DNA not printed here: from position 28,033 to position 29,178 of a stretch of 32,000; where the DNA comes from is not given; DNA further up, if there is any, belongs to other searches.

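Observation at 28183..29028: Minimal eukaryotic-like kinase abutting the upstream nuclease-like gene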

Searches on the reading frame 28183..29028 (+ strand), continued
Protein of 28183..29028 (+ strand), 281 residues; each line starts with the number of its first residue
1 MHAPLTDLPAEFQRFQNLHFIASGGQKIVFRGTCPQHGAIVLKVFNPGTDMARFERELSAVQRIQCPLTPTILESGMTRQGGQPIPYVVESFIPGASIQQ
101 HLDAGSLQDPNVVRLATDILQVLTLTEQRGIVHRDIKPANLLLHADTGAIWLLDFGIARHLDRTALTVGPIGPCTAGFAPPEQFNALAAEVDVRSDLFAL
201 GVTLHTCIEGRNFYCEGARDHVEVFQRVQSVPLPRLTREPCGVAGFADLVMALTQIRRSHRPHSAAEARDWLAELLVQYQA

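Call 63: search_solved_structures(query=A1, max_evalue=1e-20)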
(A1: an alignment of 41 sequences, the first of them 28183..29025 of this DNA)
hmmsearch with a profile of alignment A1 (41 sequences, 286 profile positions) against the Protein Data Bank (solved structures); distinct sequences matched with E-value up to 1e-20: 113 (the best 60 are shown).
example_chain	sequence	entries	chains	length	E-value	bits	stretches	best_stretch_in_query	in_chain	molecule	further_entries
3f61_A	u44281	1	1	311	4.4e-42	147.1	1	23-275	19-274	Serine/threonine-protein kinase pknB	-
6i2p_A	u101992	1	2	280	2.6e-41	144.6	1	23-274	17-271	Serine/threonine-protein kinase PknB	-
3ori_A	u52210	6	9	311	3.4e-41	144.2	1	23-275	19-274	Serine/threonine protein kinase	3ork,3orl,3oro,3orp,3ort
3f69_A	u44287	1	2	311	5e-41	143.7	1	23-275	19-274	Serine/threonine-protein kinase pknB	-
5u94_A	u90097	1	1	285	6.2e-41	143.3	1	23-274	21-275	Serine/threonine-protein kinase PknB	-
6b2p_A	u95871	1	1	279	6.7e-41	143.2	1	23-274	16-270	Serine/threonine-protein kinase PknB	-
1mru_A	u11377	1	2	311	7.9e-41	143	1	23-275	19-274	Probable serine/threonine-protein kinase pknB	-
1o6y_A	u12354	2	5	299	8.1e-41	143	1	23-274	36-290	SERINE/THREONINE-PROTEIN KINASE PKNB | Probable serine/threonine-protein kinase pknB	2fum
3orm_A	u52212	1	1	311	1.4e-40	142.2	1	23-275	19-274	Serine/threonine protein kinase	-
9ymt_A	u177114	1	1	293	6.7e-38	133.4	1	20-283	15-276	Serine/Threonine Kinase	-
4eqm_A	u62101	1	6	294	6.8e-38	133.4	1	20-283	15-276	Protein kinase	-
9ruk_A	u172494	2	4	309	7.1e-32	113.6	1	19-274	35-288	Serine/threonine-protein kinase StkP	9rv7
9ru3_A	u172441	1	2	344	9.6e-32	113.2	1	19-274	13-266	Serine/threonine-protein kinase StkP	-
9ruj_A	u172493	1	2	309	1.5e-31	112.6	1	19-274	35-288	Serine/threonine-protein kinase StkP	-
4ow8_A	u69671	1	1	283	3.4e-30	108.1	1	22-222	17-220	Serine/threonine-protein kinase PknA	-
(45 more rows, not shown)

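Call 66: find_encoding_contigs(protein=P0005, flank=10000, max_places=2)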
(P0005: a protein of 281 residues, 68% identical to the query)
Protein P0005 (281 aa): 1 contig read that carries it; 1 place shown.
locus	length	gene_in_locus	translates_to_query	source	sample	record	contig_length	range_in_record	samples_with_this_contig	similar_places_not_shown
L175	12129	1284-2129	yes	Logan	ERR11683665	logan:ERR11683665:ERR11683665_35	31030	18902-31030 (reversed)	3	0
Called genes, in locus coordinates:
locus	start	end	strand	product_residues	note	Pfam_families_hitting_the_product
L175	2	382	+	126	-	?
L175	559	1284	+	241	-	-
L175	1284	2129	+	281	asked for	PF03109:ABC1 (faint), PF00069:Pkinase, PF01636:APH (faint), PF07714:PK_Tyr_Ser-Thr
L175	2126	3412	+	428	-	-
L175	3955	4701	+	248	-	-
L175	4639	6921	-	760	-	-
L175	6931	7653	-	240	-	-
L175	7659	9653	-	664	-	PF08665:PglZ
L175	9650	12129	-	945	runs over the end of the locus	PF00176:SNF2-rel_dom, PF04851:ResIII, PF00271:Helicase_C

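Call 67: find_encoding_contigs(protein=P0006, flank=10000, max_places=2)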
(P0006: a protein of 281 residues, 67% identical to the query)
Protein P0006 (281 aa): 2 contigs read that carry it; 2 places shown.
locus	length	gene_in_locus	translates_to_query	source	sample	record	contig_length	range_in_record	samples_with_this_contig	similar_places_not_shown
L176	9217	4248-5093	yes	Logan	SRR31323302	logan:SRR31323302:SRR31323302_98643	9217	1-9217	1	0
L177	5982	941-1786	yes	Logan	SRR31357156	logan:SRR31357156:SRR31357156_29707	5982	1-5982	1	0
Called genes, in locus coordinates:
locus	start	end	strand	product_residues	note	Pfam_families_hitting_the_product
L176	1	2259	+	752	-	?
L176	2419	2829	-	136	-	-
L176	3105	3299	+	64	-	-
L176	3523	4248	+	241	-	-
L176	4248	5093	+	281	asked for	PF00069:Pkinase, PF01636:APH (faint), PF07714:PK_Tyr_Ser-Thr, PF03109:ABC1 (weak)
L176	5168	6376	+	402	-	-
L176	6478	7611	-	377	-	PF26305:CD_NTase_C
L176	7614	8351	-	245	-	PF23471:Cap15_TM, PF18153:Cap15_CD_rec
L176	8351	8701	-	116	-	-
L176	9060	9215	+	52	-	?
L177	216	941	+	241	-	-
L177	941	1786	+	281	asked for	PF00069:Pkinase, PF01636:APH (faint), PF07714:PK_Tyr_Ser-Thr, PF03109:ABC1 (weak)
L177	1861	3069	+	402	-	-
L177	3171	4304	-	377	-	PF26305:CD_NTase_C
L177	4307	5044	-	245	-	PF23471:Cap15_TM, PF18153:Cap15_CD_rec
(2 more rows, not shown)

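Call 68: find_encoding_contigs(protein=P0003, flank=10000, max_places=2)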
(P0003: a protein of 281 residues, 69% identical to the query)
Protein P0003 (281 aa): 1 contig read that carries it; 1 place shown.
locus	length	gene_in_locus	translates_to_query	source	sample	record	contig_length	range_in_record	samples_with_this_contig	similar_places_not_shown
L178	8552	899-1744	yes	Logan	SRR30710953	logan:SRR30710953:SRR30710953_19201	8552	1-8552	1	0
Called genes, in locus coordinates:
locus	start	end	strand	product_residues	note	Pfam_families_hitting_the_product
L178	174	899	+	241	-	-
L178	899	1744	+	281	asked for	PF00069:Pkinase, PF01636:APH (faint), PF07714:PK_Tyr_Ser-Thr, PF03109:ABC1 (weak)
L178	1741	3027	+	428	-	-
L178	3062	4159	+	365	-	PF13391:HNH_2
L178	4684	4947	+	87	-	PF05930:Phage_AlpA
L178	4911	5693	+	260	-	-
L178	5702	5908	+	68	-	-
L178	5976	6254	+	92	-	PF04606:Ogr_Delta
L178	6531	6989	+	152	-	-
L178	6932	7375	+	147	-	PF12728:HTH_17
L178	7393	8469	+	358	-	PF00589:Phage_integrase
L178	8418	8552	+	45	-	?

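Call 74: find_encoding_contigs(protein=P0092, flank=8000, max_places=1)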
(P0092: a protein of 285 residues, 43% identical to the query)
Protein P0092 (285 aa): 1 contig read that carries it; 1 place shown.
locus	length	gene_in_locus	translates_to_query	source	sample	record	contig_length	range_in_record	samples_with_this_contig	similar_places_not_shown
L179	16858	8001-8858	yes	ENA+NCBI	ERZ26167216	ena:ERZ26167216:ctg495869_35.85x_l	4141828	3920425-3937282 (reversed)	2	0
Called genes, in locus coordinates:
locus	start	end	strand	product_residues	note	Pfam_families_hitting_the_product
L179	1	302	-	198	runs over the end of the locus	-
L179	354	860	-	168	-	-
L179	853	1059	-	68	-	-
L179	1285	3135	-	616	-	-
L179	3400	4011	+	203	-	PF03592:Terminase_2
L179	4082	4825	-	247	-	-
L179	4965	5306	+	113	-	PF13560:HTH_31, PF12844:HTH_19, PF13443:HTH_26, PF01381:HTH_3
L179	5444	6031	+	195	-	PF00239:Resolvase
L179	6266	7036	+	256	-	PF02899:Phage_int_SAM_1 (faint), PF00589:Phage_integrase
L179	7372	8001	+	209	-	-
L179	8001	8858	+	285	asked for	PF00069:Pkinase, PF01636:APH (faint), PF03109:ABC1 (faint), PF07714:PK_Tyr_Ser-Thr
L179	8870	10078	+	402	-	-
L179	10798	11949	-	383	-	PF00756:Esterase, PF12146:Hydrolase_4 (faint), PF00326:Peptidase_S9 (faint)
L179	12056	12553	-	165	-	-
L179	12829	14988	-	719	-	PF00041:fn3 (faint), PF01436:NHL (weak)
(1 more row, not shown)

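Call 75: find_encoding_contigs(protein=P0111, flank=8000, max_places=1)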
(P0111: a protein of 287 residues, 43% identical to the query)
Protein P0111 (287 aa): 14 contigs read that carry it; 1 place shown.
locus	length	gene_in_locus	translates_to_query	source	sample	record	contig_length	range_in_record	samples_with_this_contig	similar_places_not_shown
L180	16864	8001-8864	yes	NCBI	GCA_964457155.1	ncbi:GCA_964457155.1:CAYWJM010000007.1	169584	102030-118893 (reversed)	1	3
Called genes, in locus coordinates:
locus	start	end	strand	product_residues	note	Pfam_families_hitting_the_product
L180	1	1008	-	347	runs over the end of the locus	PF00149:Metallophos, PF12850:Metallophos_2 (weak)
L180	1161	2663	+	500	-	PF00884:Sulfatase, PF01663:Phosphodiest, PF16347:SGSH_C (weak)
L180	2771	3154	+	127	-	PF13650:Asp_protease_2, PF13975:gag-asp_proteas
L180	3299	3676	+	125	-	-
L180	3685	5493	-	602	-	PF13229:Beta_helix (faint)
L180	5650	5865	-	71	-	-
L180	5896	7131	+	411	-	-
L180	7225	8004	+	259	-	-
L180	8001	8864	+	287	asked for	PF00069:Pkinase, PF01636:APH (faint), PF07714:PK_Tyr_Ser-Thr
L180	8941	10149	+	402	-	-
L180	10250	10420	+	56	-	-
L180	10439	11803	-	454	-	-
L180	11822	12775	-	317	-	PF01063:Aminotran_4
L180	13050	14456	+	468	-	PF02386:TrkH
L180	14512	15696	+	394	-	PF13493:DUF4118, PF00512:HisKA, PF02518:HATPase_c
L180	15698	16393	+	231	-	PF00072:Response_reg, PF00486:Trans_reg_C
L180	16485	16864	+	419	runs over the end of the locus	PF00150:Cellulase, PF13204:Apiosidase (weak)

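Call 88: search_protein_families(library=padloc, proteins=[L001:12287-16063:+, L001:16181-17059:+, L001:17049-17681:+, L001:18077-19264:+, L007:16395-17513:+], max_evalue=0.001)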
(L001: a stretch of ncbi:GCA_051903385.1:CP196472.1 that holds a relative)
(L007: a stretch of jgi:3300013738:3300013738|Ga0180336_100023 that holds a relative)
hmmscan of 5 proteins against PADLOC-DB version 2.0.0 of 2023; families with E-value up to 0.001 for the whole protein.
L001:12287-16063:+ (1258 aa): 30 families (the best 25 are shown)
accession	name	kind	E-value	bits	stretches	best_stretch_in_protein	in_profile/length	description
PDLC03745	Drt1a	-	0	1306.5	1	8-1250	5-1176/1176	DRT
PDLC02171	Drt1a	-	5.3e-196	651.6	1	4-1228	6-1211/1232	-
PDLC03804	RTasNitrilase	-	2.1e-101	337.8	1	743-1251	4-396/397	DRT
PDLC03780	RT_UG5-nitrilase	-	8e-37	125.1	2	152-369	135-310/907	DRT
PDLC03759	RT_UG21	-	6.9e-20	69.3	2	109-341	68-231/503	DRT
PDLC03773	RT_UG34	-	6.7e-15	53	1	184-343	126-255/512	DRT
PDLC03756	RT_UG19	-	2.3e-12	44.8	1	186-342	124-242/562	DRT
PDLC03774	RT_UG35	-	5.8e-12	42.6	1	288-372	511-580/938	DRT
PDLC01136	RT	-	7.7e-10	36.6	1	211-328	126-215/263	RT (reverse transcriptase)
PDLC03741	AbiA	-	3e-09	34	1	181-397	118-289/595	DRT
PDLC03754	RT_UG17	-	4.5e-09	33.6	1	213-344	127-227/429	DRT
PDLC03757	Drt2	-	8.3e-09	32.9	1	288-393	286-362/502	DRT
PDLC03763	RT_UG25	-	1.7e-08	31.2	1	195-400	394-556/870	DRT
PDLC01607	RT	-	2.4e-08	32.3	1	203-365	34-138/161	"CAS-I,CAS-II,CAS-III,CAS-IV,CAS-V,CAS-VI; acquisition_associated"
PDLC02995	RT_UG5-nitrilase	-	2.5e-08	30.4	1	179-380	157-342/958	-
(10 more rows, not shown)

L001:16181-17059:+ (292 aa): 0 families

L001:17049-17681:+ (210 aa): 0 families

L001:18077-19264:+ (395 aa): 0 families

L007:16395-17513:+ (372 aa): 0 families
